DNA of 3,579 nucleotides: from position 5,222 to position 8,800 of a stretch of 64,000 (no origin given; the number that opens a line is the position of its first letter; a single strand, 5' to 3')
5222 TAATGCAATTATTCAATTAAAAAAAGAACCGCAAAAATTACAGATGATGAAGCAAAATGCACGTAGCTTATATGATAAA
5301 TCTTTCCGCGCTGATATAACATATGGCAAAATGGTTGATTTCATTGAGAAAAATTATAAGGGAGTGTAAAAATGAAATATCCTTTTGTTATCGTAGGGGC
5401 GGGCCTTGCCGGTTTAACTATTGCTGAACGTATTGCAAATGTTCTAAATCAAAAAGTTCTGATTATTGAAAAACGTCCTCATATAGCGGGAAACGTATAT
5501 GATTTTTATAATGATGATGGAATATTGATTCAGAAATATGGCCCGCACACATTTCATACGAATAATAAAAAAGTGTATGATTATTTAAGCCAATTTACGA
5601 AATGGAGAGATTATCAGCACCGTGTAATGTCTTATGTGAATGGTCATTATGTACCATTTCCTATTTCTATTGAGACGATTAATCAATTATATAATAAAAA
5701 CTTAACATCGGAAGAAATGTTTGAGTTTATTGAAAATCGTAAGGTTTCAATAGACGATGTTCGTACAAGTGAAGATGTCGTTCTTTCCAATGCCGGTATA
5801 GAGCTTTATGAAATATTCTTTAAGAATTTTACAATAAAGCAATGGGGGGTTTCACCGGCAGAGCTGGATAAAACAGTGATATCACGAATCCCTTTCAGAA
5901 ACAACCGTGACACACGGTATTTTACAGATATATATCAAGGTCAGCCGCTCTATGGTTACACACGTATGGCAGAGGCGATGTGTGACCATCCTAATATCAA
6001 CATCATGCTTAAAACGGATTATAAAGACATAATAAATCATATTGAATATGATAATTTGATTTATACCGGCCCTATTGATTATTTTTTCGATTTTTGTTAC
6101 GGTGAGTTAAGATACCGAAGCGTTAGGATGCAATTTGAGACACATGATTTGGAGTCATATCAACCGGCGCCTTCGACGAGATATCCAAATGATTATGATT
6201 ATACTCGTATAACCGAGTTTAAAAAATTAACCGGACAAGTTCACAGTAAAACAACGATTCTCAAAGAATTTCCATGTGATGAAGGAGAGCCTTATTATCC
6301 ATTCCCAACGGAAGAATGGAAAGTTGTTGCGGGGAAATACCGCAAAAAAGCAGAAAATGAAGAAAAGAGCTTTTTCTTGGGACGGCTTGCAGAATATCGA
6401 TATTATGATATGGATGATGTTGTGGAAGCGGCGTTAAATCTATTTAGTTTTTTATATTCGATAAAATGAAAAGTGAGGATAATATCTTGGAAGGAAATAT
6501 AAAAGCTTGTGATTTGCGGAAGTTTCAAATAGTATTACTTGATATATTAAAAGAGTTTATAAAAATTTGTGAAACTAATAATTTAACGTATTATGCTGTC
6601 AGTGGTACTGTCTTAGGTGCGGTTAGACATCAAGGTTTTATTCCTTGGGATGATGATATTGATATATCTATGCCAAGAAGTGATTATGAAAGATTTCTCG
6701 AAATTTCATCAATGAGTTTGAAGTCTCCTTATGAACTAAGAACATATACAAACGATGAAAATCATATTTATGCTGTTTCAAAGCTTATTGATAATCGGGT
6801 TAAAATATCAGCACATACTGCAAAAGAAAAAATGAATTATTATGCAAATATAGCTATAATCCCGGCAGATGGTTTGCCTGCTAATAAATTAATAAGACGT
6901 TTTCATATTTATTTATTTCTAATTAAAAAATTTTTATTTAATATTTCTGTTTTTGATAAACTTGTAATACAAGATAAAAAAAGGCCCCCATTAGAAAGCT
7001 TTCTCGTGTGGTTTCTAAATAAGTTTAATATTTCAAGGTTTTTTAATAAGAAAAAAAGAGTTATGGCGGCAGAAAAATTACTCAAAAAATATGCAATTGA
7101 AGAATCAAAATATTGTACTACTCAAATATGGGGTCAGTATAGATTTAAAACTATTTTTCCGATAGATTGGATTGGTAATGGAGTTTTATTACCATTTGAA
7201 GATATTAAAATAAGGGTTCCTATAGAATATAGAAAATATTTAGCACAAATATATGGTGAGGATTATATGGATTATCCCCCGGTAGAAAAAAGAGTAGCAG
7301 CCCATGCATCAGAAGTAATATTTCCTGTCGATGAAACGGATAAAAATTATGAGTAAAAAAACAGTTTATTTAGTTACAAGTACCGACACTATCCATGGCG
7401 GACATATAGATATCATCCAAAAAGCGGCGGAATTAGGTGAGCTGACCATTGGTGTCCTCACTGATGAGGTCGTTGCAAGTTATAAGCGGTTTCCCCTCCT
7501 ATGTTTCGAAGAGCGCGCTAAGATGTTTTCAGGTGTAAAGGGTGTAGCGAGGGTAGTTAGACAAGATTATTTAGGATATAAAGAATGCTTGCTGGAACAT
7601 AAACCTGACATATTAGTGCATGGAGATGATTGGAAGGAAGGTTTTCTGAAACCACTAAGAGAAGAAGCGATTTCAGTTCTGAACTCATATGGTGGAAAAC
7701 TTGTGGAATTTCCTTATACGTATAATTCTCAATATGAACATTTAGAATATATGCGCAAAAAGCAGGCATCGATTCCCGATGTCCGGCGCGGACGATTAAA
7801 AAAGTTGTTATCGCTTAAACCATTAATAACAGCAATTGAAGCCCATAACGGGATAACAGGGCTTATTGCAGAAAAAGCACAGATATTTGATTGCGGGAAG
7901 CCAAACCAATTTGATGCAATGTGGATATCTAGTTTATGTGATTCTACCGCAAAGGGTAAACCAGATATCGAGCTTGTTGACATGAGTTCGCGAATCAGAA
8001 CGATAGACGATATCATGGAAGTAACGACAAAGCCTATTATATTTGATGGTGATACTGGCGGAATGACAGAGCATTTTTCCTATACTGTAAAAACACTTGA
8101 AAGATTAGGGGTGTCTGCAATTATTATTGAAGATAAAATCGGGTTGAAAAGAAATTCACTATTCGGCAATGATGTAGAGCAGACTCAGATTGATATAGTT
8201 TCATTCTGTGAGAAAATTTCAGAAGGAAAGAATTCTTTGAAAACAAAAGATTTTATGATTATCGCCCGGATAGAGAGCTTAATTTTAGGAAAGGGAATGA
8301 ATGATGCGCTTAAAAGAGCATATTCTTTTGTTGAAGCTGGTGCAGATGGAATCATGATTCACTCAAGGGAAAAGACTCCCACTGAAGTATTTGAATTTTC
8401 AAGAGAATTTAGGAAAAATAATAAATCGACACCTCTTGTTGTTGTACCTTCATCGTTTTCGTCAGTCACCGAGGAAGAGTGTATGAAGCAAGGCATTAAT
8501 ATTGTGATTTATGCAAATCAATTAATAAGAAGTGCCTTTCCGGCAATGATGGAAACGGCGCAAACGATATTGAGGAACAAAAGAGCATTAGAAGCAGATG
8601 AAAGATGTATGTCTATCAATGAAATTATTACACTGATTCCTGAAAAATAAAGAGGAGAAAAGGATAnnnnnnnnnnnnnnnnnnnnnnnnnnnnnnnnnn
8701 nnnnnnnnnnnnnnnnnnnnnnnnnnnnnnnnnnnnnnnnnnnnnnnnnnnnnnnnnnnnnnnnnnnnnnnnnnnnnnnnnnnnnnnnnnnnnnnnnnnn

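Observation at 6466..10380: Phosphonate module without a decarboxylase in a surface-glycan locus: LicD, CyTase-PepM fusion, LicC-like NTase and a ComC-like Ldh_2 dehydrogenase (predicted phosphonolactate-type decoration)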

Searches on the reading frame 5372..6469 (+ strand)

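Call 3: search_protein_families(library=pfam, proteins=[window:5372-6469:+])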
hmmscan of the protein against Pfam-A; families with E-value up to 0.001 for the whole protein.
window:5372-6469:+ (365 aa): 4 families
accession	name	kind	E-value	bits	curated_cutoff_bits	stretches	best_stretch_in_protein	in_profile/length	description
PF03275.19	GLF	-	4.2e-69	232.8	26.3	1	149-344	2-203/203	UDP-galactopyranose mutase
PF13450.12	NAD_binding_8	-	3e-16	59.9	21.9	1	7-75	1-68/68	NAD(P)-binding Rossmann-like domain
PF01593.30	Amino_oxidase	-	3.6e-05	23.7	19.8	1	12-124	1-112/443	Flavin containing amine oxidoreductase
PF13454.12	NAD_binding_9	-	0.001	19.5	21.8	0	6-79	1-72/155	FAD-NAD(P)-binding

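Call 4: search_protein_families(library=ncbifam, proteins=[window:5372-6469:+])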
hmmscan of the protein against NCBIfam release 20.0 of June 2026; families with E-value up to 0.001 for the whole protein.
window:5372-6469:+ (365 aa): 10 families
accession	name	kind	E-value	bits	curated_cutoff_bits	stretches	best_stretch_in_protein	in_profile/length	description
TIGR00031.1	UDP-GALP_mutase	equivalog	1.2e-104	350.3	303.75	1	2-357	1-372/378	UDP-galactopyranose mutase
NF005545.0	PRK07208.1-1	equivalog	1.4e-13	50.1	451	1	6-165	11-170/504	hypothetical protein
NF005548.0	PRK07208.1-4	equivalog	4.1e-13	48.7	389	1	5-166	6-167/488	hypothetical protein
NF005546.0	PRK07208.1-2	equivalog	1.9e-12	46.5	418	2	94-166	127-200/527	hypothetical protein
NF005547.0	PRK07208.1-3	equivalog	6.9e-11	41.5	380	1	6-167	8-173/465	hypothetical protein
TIGR00562.1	proto_IX_ox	equivalog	6.4e-07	28.3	97.85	1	5-102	5-107/470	protoporphyrinogen oxidase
NF005560.0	PRK07233.1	equivalog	1.6e-05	23.9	252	1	5-75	3-70/435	hypothetical protein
TIGR02732.1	zeta_caro_desat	equivalog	8.3e-05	21.7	622.15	1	6-74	3-69/474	9,9'-di-cis-zeta-carotene desaturase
TIGR01813.1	flavo_cyto_c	subfamily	0.00014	20.8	285.45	1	6-42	3-39/444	flavocytochrome c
NF005549.0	PRK07208.1-5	equivalog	0.00032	19.3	587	0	82-165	115-199/534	hypothetical protein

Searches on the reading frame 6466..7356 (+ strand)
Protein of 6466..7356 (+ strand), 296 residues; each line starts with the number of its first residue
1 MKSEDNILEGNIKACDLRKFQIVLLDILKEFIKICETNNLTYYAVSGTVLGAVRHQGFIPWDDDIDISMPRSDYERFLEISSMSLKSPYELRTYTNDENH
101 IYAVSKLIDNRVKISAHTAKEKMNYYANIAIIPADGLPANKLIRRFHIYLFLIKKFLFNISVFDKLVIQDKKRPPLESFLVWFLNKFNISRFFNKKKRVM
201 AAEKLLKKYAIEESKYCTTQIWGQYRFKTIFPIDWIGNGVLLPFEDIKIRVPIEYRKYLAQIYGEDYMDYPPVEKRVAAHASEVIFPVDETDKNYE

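Call 3: search_protein_families(library=pfam, proteins=[window:6466-7356:+])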
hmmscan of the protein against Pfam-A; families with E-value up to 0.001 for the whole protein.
window:6466-7356:+ (296 aa): 1 family
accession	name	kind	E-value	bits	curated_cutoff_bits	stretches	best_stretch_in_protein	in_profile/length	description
PF04991.19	LicD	-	6.3e-48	164.3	22.6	1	35-264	1-227/227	LicD family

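Call 4: search_protein_families(library=ncbifam, proteins=[window:6466-7356:+])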
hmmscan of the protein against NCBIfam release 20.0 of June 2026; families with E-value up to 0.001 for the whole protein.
window:6466-7356:+ (296 aa): 1 family
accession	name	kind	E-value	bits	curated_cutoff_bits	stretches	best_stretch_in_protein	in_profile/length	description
NF045866.1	GGPL_Ptran_Mf1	equivalog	9e-25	88.1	225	1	23-268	4-223/240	diacylglycerol cholinephosphotransferase Mf1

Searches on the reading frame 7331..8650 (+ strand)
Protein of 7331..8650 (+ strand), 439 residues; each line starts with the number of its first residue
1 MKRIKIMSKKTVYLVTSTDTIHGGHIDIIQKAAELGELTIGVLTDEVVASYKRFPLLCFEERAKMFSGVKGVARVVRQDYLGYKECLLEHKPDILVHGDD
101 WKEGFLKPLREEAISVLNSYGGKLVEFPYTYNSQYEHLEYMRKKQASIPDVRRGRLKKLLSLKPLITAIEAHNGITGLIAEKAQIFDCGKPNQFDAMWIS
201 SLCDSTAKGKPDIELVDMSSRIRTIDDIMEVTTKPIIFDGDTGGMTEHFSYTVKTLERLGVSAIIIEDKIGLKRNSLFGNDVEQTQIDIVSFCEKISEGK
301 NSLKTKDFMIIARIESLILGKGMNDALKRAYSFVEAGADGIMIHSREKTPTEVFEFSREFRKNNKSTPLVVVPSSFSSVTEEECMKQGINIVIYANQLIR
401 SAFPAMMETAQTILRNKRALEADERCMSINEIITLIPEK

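Call 3: search_protein_families(library=pfam, proteins=[window:7331-8650:+])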
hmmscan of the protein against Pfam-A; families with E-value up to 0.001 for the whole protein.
window:7331-8650:+ (439 aa): 2 families
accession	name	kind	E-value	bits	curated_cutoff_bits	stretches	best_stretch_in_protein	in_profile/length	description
PF13714.12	PEP_mutase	-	5.1e-53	180.5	31.5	1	157-414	2-240/240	Phosphoenolpyruvate phosphomutase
PF01467.32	CTP_transf_like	-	1.5e-12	48.3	21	1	19-112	7-101/133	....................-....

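Call 4: search_protein_families(library=ncbifam, proteins=[window:7331-8650:+])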
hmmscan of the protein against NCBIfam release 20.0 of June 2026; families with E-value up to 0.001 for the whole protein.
window:7331-8650:+ (439 aa): 10 families
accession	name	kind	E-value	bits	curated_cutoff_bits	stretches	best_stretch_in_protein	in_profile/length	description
TIGR02320.1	PEP_mutase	equivalog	7.1e-119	396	319.55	1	156-438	1-282/284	phosphoenolpyruvate mutase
TIGR02321.1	Pphn_pyruv_hyd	equivalog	3.4e-43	147.8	374.4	1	160-435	11-275/290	phosphonopyruvate hydrolase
TIGR02317.1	prpB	equivalog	2.8e-24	85.8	354.4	1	154-415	3-249/285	methylisocitrate lyase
NF008455.0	PRK11320.1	equivalog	1.9e-20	73.3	353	1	192-416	38-253/295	methylisocitrate lyase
TIGR02199.1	rfaE_dom_II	equivalog_domain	2.5e-11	43.6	181.5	1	4-130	6-130/144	D-glycero-beta-D-manno-heptose 1-phosphate adenylyltransferase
TIGR02319.1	CPEP_Pphonmut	equivalog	1.2e-09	37.9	420.05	1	204-345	48-186/294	carboxyvinyl-carboxyphosphonate phosphorylmutase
TIGR01518.1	g3p_cytidyltrns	equivalog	3.2e-09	37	165.4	1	17-112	6-102/125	glycerol-3-phosphate cytidylyltransferase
TIGR00125.1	cyt_tran_rel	domain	6e-08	32.8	27.7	1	12-67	2-57/65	adenylyltransferase/cytidyltransferase family protein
NF001985.0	PRK00777.1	subfamily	3.1e-07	30.6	104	1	17-65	12-61/157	pantetheine-phosphate adenylyltransferase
NF008454.0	PRK11316.1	equivalog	2.2e-05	23.3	521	1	9-102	340-436/475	bifunctional D-glycero-beta-D-manno-heptose-7-phosphate kinase/D-glycero-beta-D-manno-heptose 1-phosphate adenylyltransferase HldE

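Call 43: search_solved_structures(query=window:7331-8647:+, max_evalue=0.00001, show_alignments=1)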
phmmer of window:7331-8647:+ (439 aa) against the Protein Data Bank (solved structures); distinct sequences matched with E-value up to 0.00001: 20.
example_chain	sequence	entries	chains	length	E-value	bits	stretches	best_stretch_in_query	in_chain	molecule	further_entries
2dua_A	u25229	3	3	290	8.5e-38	133.5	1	157-435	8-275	Phosphonopyruvate hydrolase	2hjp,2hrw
1m1b_A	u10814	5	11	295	7.9e-36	127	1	154-435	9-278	PHOSPHOENOLPYRUVATE PHOSPHOMUTASE | PROTEIN (PHOSPHOENOLPYRUVATE MUTASE)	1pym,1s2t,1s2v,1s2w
5x3d_A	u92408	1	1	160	8.8e-36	126.8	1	7-132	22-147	Phosphoenolpyruvate phosphomutase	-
5unc_A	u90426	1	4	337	1e-35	126.6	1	157-427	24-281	PHOSPHOENOLPYRUVATE PHOSPHOMUTASE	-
1s2u_A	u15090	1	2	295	8.9e-35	123.5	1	154-435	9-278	Phosphoenolpyruvate phosphomutase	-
3elb_A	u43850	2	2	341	4.5e-13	52.1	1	18-100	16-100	Ethanolamine-phosphate cytidylyltransferase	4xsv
6t4v_C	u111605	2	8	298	1.1e-11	47.5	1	194-413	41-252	2-methylisocitrate lyase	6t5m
1xg3_A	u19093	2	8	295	4.3e-11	45.5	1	206-342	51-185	Probable methylisocitrate lyase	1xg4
3eoo_A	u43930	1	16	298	1e-10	44.3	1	194-416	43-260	Methylisocitrate lyase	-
1o5q_A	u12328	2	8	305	1e-10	44.3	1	207-343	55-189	Probable methylisocitrate lyase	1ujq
1mum_A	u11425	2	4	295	1.3e-10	44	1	206-342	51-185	2-methylisocitrate lyase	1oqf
4iqd_A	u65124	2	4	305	2.8e-10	42.8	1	190-414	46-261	Carboxyvinyl-carboxyphosphonate phosphorylmutase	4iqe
9hra_A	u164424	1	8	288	3e-10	42.7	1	194-348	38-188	2-methylisocitrate lyase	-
9hgk_A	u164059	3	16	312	3.8e-10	42.4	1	194-348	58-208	2-methylisocitrate lyase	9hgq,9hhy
9hgo_A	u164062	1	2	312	9.8e-10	41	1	194-348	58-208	2-methylisocitrate lyase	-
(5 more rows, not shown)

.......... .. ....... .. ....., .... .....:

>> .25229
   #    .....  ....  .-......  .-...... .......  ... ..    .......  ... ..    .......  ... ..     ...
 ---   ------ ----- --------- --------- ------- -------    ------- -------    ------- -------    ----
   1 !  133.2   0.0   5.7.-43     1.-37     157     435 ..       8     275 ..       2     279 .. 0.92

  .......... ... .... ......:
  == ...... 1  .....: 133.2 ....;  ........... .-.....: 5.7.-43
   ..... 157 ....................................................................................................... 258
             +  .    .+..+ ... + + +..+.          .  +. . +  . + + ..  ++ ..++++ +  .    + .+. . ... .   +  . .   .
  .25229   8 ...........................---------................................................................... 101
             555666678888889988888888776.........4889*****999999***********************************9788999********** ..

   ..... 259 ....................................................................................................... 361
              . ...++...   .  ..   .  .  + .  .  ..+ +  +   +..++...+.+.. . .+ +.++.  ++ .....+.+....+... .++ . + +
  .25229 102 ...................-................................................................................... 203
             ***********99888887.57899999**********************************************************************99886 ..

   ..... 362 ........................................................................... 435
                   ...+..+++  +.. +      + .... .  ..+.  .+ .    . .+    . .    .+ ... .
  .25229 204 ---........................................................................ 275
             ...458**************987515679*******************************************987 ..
